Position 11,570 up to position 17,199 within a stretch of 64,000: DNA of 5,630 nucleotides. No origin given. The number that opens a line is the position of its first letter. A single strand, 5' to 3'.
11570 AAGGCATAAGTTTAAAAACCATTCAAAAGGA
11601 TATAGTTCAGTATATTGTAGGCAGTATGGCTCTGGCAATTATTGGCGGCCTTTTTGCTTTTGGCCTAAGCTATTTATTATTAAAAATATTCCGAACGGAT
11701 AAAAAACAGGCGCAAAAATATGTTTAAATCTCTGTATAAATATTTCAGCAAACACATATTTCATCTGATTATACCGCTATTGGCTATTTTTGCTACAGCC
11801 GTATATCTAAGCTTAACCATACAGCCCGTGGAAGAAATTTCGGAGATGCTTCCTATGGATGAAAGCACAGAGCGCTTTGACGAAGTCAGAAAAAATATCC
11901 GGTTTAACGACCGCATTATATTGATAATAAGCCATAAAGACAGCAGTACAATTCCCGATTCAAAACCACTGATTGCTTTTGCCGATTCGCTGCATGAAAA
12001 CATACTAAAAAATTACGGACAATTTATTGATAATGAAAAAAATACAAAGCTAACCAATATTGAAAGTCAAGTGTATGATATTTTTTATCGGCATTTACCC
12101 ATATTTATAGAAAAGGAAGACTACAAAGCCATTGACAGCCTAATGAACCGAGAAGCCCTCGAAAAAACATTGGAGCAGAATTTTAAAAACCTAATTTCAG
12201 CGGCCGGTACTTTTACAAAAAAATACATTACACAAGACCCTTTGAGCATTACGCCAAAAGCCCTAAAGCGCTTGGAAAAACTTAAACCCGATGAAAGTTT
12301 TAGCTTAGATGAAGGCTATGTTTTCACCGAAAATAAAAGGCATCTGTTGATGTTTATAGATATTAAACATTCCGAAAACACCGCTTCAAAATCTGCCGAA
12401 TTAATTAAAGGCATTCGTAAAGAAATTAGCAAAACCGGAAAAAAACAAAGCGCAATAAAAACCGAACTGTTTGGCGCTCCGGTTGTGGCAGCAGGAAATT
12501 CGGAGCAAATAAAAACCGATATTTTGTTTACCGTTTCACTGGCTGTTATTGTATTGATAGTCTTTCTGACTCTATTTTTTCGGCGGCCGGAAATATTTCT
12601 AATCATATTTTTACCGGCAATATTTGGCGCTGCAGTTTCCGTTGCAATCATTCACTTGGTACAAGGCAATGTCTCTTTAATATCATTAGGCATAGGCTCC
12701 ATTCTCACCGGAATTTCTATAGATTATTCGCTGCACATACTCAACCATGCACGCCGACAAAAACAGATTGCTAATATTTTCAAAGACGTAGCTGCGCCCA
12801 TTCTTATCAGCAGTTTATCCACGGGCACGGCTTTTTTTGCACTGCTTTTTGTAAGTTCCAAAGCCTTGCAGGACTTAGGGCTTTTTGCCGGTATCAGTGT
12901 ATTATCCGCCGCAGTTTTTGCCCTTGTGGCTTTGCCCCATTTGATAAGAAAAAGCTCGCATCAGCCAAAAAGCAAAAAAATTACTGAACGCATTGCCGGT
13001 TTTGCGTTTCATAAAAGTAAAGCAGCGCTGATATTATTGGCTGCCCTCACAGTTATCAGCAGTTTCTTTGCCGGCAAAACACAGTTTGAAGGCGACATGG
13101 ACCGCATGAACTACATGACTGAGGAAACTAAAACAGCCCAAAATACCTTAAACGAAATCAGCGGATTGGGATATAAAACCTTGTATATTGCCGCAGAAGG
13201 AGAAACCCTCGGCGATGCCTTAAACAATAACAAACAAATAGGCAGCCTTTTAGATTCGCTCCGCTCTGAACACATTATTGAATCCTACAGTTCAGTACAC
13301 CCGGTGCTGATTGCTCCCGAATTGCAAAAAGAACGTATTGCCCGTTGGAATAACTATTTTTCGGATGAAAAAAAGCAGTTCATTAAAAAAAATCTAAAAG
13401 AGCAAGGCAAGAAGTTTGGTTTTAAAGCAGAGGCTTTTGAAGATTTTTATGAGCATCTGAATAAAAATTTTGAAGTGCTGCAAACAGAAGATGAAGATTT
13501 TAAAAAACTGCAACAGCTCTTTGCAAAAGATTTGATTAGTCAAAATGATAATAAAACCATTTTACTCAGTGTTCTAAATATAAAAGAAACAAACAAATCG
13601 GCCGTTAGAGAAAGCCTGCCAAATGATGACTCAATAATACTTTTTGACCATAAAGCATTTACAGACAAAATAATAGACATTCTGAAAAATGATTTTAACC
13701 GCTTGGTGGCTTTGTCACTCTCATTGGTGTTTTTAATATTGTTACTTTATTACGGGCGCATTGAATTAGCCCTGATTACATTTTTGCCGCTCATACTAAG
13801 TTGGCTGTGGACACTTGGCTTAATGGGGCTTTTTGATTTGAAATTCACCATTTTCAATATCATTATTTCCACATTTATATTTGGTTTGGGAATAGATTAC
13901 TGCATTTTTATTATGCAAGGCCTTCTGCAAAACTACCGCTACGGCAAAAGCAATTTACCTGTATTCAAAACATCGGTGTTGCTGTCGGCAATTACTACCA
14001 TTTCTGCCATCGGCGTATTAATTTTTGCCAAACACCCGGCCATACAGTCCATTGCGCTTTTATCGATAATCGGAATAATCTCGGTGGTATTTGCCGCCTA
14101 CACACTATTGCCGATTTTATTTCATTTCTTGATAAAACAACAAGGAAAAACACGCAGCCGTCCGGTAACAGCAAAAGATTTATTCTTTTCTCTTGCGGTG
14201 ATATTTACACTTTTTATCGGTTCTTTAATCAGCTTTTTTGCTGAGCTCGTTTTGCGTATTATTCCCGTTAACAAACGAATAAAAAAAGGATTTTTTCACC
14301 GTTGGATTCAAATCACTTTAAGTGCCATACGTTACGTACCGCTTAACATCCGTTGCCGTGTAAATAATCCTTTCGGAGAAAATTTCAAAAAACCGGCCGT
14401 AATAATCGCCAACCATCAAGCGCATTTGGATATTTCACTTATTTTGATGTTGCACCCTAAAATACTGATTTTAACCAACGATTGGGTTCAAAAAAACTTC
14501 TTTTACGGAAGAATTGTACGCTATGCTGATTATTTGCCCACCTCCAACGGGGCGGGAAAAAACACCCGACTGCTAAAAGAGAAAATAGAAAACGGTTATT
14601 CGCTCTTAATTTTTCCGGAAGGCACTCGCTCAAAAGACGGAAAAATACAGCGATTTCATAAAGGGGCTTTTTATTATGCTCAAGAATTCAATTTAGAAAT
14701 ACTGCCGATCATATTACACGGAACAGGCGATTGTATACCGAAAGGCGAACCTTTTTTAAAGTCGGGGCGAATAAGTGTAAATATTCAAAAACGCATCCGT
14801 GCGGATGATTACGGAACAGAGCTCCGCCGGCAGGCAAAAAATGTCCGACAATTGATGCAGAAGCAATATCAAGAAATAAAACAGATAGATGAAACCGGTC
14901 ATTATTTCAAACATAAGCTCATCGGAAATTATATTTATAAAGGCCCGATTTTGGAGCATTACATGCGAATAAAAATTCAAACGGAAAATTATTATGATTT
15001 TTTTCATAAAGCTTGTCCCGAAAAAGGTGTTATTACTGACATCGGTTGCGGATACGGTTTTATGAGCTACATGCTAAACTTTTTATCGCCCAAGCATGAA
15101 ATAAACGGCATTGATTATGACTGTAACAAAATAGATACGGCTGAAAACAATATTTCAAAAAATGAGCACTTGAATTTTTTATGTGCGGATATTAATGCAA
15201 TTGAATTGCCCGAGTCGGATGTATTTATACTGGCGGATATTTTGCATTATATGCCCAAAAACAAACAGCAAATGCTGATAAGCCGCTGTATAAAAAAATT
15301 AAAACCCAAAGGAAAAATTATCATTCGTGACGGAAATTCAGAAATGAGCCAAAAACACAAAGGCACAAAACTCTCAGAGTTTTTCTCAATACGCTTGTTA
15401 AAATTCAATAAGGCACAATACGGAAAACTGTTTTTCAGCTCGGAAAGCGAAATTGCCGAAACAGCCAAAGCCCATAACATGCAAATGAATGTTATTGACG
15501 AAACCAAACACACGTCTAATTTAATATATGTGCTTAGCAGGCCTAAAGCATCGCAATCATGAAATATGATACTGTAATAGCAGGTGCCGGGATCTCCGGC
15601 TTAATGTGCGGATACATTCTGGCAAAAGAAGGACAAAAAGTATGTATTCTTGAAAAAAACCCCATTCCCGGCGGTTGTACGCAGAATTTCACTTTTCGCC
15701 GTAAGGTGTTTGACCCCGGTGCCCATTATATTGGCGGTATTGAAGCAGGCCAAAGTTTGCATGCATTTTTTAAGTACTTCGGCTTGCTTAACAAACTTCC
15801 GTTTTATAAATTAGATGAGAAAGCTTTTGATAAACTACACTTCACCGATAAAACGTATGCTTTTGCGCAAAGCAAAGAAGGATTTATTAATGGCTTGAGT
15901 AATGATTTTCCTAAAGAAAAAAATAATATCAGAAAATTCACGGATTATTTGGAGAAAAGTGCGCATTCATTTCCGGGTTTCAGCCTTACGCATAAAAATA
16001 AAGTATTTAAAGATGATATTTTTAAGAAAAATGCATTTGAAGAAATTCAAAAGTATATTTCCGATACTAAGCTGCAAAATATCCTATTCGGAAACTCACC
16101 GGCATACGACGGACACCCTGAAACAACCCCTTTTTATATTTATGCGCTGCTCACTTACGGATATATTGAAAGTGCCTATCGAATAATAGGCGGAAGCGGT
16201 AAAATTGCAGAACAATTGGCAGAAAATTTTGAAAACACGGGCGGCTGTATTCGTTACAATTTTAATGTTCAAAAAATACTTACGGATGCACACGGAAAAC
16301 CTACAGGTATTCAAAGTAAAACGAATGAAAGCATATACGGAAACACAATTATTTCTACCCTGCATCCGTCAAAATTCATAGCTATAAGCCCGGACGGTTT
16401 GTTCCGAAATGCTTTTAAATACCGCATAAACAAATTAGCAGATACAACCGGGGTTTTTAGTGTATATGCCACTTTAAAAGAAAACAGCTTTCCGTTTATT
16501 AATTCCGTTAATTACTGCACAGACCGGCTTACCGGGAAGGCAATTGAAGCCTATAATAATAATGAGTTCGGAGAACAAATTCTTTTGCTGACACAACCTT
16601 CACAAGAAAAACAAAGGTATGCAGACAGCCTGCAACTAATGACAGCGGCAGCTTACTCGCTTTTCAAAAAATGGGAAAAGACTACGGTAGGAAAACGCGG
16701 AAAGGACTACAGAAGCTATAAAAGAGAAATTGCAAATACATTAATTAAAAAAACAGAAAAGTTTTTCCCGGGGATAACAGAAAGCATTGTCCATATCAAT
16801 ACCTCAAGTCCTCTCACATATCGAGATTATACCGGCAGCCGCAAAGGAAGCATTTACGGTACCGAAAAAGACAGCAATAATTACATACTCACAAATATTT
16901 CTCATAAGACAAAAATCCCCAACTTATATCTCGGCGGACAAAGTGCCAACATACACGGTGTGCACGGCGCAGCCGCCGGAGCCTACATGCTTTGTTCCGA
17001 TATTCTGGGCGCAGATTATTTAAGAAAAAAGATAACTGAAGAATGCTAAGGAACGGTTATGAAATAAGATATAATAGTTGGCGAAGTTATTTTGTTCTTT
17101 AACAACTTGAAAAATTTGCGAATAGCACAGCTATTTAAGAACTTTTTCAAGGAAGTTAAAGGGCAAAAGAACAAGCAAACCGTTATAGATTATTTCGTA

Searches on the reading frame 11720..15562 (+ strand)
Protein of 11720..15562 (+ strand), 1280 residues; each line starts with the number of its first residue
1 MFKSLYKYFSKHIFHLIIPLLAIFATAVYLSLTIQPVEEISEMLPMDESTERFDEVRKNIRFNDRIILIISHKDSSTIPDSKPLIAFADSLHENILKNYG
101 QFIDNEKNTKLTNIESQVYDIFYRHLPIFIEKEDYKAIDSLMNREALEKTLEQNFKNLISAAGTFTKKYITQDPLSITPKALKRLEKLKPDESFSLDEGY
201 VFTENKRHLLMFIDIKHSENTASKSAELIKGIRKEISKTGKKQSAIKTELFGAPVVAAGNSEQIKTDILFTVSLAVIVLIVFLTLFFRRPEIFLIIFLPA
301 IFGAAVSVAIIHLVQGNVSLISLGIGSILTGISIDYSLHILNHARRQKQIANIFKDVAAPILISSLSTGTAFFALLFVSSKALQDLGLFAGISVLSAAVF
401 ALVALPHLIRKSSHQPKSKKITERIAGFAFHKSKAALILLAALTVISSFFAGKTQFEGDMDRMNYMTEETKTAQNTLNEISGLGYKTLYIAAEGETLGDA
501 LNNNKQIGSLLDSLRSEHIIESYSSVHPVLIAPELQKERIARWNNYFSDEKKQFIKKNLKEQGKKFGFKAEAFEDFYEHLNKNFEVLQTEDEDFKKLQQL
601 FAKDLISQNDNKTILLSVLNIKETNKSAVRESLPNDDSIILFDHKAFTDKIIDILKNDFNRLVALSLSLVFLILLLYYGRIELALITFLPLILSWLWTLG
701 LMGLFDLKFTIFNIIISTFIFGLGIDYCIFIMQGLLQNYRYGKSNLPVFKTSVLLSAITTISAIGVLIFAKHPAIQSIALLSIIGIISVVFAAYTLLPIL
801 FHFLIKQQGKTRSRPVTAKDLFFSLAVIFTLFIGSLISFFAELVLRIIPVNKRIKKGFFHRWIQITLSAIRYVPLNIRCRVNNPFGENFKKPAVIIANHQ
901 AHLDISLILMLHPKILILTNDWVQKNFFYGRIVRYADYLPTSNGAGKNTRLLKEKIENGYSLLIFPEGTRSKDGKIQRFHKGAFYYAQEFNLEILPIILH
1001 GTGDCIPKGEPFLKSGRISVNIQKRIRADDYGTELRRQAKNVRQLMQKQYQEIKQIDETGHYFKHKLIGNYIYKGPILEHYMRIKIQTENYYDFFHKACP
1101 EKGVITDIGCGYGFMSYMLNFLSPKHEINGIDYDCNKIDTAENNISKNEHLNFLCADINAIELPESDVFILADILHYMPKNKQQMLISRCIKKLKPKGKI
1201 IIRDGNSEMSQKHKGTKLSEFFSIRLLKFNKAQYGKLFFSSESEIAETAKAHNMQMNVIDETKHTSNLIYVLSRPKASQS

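Call 16: search_protein_families(library=pfam, proteins=[window:11720-15562:+], max_evalue=0.00001)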
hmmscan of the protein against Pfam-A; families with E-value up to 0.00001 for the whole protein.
window:11720-15562:+ (1280 aa): 8 families
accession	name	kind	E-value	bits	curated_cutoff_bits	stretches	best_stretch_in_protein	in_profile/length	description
PF03176.21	MMPL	-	8.8e-24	84.5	20.5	2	210-421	89-313/333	MMPL family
PF01553.26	Acyltransferase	-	4.7e-17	62.5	23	1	887-999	8-131/132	Acyltransferase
PF13847.12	Methyltransf_31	-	7e-12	45.7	27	1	1104-1217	6-124/145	Methyltransferase domain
PF13649.12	Methyltransf_25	-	2.8e-11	44.4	27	1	1105-1198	1-97/97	Methyltransferase domain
PF08241.18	Methyltransf_11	-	9.4e-10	39.5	21.2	1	1107-1202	2-95/95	Methyltransferase domain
PF00891.24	Methyltransf_2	-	2.8e-08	33.8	22.3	1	1104-1206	65-168/210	O-methyltransferase domain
PF08242.18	Methyltransf_12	-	1.4e-07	32.6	30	1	1107-1200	2-98/98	Methyltransferase domain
PF05175.20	MTS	-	4.4e-07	30.1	23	1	1101-1202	31-138/170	Methyltransferase small domain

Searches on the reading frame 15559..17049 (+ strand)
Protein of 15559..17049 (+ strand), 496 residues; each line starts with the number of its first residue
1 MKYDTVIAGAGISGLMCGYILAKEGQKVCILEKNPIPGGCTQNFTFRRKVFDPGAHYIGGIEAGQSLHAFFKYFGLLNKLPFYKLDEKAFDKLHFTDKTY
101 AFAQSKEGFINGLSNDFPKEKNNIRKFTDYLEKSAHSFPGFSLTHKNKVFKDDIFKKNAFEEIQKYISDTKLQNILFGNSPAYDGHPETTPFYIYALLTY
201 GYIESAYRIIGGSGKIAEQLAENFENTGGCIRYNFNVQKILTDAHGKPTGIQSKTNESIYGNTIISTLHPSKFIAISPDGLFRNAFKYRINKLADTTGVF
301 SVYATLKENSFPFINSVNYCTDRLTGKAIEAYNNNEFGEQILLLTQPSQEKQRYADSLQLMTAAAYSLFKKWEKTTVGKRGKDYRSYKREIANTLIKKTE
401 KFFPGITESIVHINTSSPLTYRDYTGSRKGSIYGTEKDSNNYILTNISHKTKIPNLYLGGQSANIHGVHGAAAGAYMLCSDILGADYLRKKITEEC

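Call 16: search_protein_families(library=pfam, proteins=[window:15559-17049:+], max_evalue=0.00001)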
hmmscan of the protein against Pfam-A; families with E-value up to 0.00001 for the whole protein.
window:15559-17049:+ (496 aa): 4 families
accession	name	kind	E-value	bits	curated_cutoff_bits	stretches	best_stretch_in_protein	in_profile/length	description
PF01593.30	Amino_oxidase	-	2.8e-17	63.6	19.8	1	12-309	1-294/443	Flavin containing amine oxidoreductase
PF13450.12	NAD_binding_8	-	6.8e-13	49.1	21.9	1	7-74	1-68/68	NAD(P)-binding Rossmann-like domain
PF01266.30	DAO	-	2.1e-10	41.1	27.9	1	4-43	1-41/353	FAD dependent oxidoreductase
PF01946.23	Thi4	-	7.1e-07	29.1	26.2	1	2-41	17-57/235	Thi4 family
